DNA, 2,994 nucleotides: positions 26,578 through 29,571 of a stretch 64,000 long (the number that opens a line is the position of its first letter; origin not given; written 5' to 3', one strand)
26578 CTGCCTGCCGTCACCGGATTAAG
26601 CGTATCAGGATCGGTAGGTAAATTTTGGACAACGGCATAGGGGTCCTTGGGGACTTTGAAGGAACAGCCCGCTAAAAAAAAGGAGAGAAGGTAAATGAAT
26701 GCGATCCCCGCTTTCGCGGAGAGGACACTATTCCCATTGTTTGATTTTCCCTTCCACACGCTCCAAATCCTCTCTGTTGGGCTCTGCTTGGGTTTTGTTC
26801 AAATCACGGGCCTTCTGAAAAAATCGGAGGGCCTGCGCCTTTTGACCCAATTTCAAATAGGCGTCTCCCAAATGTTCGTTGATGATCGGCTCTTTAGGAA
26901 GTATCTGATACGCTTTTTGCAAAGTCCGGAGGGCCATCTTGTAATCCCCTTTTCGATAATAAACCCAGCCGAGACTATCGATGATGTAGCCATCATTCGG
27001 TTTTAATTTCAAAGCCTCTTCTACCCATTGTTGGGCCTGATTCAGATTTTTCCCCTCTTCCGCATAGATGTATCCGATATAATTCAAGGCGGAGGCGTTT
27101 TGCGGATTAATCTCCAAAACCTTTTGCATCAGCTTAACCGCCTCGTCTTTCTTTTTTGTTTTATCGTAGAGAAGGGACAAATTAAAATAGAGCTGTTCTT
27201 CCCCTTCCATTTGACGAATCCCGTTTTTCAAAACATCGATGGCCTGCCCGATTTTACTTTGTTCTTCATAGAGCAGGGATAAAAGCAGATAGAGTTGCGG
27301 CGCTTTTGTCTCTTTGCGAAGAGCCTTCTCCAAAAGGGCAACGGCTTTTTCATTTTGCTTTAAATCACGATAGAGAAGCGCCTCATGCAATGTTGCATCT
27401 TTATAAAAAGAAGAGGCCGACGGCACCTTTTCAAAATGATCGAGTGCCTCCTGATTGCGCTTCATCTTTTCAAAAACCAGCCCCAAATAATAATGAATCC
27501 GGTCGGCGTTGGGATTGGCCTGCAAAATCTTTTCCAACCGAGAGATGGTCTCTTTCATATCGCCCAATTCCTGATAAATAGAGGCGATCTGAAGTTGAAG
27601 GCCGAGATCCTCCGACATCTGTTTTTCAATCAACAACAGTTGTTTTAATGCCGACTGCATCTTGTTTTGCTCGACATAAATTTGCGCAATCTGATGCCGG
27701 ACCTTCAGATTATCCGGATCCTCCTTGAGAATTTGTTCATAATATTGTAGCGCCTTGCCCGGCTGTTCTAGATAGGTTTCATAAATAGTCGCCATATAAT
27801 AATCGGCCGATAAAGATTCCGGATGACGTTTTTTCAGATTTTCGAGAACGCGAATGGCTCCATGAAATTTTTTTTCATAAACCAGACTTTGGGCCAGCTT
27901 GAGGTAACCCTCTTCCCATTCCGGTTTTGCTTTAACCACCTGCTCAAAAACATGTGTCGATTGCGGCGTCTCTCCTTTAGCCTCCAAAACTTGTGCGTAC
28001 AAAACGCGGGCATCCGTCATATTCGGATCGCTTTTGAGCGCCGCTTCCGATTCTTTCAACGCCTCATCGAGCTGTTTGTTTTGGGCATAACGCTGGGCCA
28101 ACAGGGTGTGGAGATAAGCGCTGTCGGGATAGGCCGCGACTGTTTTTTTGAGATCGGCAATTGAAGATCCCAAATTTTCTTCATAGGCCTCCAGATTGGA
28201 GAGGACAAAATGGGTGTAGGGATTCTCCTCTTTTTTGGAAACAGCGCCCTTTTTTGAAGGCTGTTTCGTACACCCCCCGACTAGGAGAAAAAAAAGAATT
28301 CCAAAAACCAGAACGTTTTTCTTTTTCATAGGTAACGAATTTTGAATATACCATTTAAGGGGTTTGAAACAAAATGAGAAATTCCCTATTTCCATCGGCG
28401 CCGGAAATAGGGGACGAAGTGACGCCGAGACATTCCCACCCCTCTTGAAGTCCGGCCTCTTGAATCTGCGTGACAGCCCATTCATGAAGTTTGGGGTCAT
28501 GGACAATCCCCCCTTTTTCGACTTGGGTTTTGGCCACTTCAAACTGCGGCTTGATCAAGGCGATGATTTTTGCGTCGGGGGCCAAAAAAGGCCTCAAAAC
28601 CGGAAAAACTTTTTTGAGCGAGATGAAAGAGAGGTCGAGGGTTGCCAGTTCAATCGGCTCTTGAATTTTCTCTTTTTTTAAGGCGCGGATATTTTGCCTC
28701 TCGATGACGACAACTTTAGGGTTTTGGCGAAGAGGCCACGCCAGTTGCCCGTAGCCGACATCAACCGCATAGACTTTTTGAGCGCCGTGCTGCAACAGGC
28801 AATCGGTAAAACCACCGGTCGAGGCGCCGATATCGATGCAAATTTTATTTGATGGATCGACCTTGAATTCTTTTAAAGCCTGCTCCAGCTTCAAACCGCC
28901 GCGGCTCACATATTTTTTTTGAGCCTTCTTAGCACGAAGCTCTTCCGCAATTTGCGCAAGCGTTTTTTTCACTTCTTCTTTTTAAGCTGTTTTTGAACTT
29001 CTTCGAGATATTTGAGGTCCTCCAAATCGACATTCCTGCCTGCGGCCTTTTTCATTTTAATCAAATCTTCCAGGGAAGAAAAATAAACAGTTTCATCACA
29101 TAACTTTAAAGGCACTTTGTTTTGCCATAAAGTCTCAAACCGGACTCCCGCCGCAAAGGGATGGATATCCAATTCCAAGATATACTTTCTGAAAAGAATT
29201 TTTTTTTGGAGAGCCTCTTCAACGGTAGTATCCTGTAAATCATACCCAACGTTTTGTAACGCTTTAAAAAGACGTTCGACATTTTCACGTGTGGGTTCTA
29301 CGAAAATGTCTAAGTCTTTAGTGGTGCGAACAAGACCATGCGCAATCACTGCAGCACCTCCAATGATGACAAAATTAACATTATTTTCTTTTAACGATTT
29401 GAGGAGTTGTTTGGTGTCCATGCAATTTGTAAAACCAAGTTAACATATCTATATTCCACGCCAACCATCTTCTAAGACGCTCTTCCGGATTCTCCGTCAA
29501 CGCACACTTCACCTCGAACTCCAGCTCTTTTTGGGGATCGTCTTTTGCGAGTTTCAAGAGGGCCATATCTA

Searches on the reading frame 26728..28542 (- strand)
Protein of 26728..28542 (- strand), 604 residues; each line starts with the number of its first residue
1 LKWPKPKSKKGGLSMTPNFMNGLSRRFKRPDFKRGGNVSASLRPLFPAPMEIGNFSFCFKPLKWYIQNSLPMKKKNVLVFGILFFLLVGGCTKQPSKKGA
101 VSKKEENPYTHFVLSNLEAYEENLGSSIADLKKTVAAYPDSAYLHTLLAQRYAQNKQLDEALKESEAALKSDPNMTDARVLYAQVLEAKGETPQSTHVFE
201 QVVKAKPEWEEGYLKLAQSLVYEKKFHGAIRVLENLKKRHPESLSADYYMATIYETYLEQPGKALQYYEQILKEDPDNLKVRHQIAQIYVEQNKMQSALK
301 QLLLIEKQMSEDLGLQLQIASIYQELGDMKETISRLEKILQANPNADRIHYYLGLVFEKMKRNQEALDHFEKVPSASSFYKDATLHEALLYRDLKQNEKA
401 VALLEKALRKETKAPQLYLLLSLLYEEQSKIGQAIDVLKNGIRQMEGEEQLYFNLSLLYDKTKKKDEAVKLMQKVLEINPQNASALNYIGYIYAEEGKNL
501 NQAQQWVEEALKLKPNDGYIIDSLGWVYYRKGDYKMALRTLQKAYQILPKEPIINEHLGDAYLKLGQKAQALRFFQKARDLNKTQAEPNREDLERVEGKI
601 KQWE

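Call 41: search_protein_families(library=pfam, proteins=[window:26728-28542:-], max_evalue=0.001)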
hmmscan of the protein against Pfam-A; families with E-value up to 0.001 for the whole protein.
window:26728-28542:- (604 aa): 29 families (the best 25 are shown)
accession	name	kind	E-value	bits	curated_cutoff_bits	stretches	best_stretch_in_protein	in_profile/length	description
PF14559.12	TPR_19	-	1.4e-42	144.3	25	4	260-308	6-54/68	Tetratricopeptide repeat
PF07719.23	TPR_2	-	9e-40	131.9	27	3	451-482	3-34/34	Tetratricopeptide repeat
PF13432.12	TPR_16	-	4.5e-37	126.5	32.7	3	459-517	7-64/65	Tetratricopeptide repeat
PF13181.12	TPR_8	-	9.8e-35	116.2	25.7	1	450-482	2-34/34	Tetratricopeptide repeat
PF13428.12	TPR_14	-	9.6e-33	109.7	23.5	0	146-185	5-44/44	Tetratricopeptide repeat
PF12895.13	ANAPC3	-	1.1e-27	96.6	27.2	1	499-577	4-81/82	Anaphase-promoting complex, cyclosome, subunit 3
PF13424.12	TPR_12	-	1.5e-27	96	30.1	2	483-549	3-76/77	Tetratricopeptide repeat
PF13174.12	TPR_6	-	4.2e-25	87.1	26.3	0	213-243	3-33/33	Tetratricopeptide repeat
PF13431.12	TPR_17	-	4.4e-25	86.3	24.4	1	471-505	1-34/34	Tetratricopeptide repeat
PF00515.34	TPR_1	-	1.6e-24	85.1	27.8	2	349-373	3-27/34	Tetratricopeptide repeat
PF13414.12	TPR_11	-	1.1e-21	76.6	26.8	1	527-566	3-42/42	TPR repeat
PF23914.1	TPR_CcmH_CycH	-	6.1e-20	72.1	42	2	459-551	60-154/158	Cytochrome c-type biogenesis protein H TPR domain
PF13176.12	TPR_7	-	9.3e-19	66.3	27.9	0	522-547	3-28/36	Tetratricopeptide repeat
PF13429.12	TPR_15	-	4.1e-17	62.9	26.2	1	486-584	149-246/280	Tetratricopeptide repeat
PF12569.14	NatA_aux_su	-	9.6e-17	61.5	33.3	2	286-541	11-283/515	N-terminal acetyltransferase A, auxiliary subunit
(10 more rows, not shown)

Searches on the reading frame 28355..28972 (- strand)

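Call 41: search_protein_families(library=pfam, proteins=[window:28355-28972:-], max_evalue=0.001)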
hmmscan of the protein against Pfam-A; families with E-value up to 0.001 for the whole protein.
window:28355-28972:- (205 aa): 1 family
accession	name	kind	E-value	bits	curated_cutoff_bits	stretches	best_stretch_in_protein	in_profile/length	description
PF01728.25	FtsJ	-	8.2e-49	166.4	24.1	1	21-202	1-179/181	FtsJ-like methyltransferase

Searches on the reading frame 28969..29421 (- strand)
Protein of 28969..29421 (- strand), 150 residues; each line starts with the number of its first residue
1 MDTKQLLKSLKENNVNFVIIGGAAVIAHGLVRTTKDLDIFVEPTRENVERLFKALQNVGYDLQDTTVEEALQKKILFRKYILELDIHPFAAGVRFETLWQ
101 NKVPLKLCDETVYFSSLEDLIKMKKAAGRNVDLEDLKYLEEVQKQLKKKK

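Call 41: search_protein_families(library=pfam, proteins=[window:28969-29421:-], max_evalue=0.001)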
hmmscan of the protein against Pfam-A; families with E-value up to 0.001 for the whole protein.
window:28969-29421:- (150 aa): 4 families
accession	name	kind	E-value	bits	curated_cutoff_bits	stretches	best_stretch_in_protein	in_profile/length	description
PF19502.5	DUF6036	-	1.1e-08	35.5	23.6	1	9-137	12-116/164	Nucleotidyltransferase of unknown function (DUF6036)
PF09970.15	DUF2204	-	9.5e-08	32.3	20.3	1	4-146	6-151/181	Nucleotidyl transferase of unknown function (DUF2204)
PF14907.12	NTP_transf_5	-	2.4e-06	27.8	31.2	1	3-120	60-183/249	Uncharacterised nucleotidyltransferase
PF10706.15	Aminoglyc_resit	-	1.3e-05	25.9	21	1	5-90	4-86/149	Aminoglycoside-2''-adenylyltransferase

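Call 69: search_protein_families(library=padloc, proteins=[window:28969-29421:-], max_evalue=0.001)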
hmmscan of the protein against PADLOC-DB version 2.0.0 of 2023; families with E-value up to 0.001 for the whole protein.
window:28969-29421:- (150 aa): 0 families

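Call 70: search_protein_families(library=phrogs, proteins=[window:28969-29421:-], max_evalue=0.001)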
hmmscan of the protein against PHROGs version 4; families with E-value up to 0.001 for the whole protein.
window:28969-29421:- (150 aa): 2 families
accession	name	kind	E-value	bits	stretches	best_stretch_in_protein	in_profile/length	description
phrog_12854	-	unknown function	4e-08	34.1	1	4-147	11-135/137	-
phrog_1614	-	DNA, RNA and nucleotide metabolism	9.8e-06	26.4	1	4-63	24-83/268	nucleotidyltransferase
